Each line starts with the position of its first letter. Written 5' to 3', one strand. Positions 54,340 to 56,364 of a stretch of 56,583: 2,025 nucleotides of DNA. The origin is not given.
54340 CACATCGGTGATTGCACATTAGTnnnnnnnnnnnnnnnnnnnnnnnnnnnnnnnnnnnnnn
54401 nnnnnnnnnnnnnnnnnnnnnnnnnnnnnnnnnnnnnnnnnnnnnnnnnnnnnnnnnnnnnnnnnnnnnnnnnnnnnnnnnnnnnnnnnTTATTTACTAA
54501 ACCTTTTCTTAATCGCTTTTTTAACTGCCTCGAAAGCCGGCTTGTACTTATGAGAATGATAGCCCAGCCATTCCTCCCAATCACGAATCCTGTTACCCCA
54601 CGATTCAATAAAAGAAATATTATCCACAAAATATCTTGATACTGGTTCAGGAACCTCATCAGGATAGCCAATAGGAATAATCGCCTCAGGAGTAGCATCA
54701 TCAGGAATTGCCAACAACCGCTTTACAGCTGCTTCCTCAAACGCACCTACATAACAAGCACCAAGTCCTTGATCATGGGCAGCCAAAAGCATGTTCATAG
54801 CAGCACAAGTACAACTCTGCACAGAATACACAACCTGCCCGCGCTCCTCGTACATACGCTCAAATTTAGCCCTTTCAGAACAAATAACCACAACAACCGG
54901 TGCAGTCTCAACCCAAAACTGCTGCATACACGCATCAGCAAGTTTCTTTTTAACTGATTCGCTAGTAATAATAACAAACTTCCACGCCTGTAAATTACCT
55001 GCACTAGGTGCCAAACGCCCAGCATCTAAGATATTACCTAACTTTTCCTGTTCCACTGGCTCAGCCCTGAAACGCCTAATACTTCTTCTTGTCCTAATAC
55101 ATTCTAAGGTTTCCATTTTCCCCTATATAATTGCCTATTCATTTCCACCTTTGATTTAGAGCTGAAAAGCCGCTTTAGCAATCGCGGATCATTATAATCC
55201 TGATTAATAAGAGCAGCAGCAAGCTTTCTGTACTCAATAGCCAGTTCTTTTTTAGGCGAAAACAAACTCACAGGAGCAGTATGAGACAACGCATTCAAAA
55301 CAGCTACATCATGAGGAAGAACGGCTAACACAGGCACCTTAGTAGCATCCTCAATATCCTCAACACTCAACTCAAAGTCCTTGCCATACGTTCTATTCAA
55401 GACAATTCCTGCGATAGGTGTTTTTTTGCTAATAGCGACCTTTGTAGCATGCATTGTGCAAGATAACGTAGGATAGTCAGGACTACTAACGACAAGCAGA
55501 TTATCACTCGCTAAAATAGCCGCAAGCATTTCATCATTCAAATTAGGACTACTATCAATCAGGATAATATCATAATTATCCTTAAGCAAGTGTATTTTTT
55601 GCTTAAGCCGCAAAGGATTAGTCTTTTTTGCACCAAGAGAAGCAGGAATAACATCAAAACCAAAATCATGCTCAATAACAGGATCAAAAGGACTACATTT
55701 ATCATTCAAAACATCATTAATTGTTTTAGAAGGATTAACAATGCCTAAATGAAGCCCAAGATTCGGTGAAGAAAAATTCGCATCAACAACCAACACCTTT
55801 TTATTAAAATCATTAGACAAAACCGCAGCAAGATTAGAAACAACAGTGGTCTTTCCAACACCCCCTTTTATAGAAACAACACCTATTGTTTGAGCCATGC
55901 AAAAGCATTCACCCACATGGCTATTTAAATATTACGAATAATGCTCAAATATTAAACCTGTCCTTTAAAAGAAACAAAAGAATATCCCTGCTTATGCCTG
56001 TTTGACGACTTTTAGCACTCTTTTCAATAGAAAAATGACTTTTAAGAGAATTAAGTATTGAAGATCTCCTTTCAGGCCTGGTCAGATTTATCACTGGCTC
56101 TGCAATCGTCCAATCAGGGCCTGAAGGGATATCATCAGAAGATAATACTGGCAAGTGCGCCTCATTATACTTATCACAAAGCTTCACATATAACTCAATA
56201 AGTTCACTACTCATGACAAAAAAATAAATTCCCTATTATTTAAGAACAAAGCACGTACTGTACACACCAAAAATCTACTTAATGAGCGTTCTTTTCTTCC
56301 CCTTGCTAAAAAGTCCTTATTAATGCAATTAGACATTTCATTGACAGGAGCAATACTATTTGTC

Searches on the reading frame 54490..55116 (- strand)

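Call 43: search_protein_families(library=pfam, proteins=[window:54490-55116:-], max_evalue=0.0001)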
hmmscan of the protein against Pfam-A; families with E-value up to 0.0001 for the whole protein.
window:54490-55116:- (208 aa): 2 families
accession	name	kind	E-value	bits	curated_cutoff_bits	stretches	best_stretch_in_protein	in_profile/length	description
PF00881.29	Nitroreductase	-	4.4e-39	134.8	23.5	1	7-151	1-167/167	Nitroreductase family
PF14512.11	TM1586_NiRdase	-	2.6e-12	47.3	27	0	24-57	158-191/215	Putative TM nitroreductase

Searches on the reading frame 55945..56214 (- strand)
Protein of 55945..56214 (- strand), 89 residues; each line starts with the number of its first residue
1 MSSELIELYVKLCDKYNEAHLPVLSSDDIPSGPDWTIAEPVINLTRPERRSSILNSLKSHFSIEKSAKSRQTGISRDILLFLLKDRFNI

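Call 12: search_protein_families(library=pfam, proteins=[window:55945-56214:-], max_evalue=0.001)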
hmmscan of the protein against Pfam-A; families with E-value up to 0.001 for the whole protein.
window:55945-56214:- (89 aa): 0 families

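Call 39: find_encoding_contigs(protein=window:55945-56214:-, flank=10000, max_places=6)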
Protein window:55945-56214:- (89 aa): 1 contig read that carries it; 1 place shown.
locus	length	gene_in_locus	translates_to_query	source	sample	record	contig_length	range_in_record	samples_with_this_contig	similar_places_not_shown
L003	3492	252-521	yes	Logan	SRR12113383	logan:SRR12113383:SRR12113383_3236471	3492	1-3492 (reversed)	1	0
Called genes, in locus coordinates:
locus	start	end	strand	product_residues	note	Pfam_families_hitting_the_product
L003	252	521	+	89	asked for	-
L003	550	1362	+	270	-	PF06564:CBP_BcsQ (faint), PF10609:ParA, PF13614:AAA_31, PF00142:Fer4_NifH (faint), PF01656:CbiA, PF13500:AAA_26 (weak)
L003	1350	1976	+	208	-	PF00881:Nitroreductase, PF14512:TM1586_NiRdase (faint)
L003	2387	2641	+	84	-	-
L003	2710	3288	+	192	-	-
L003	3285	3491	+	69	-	?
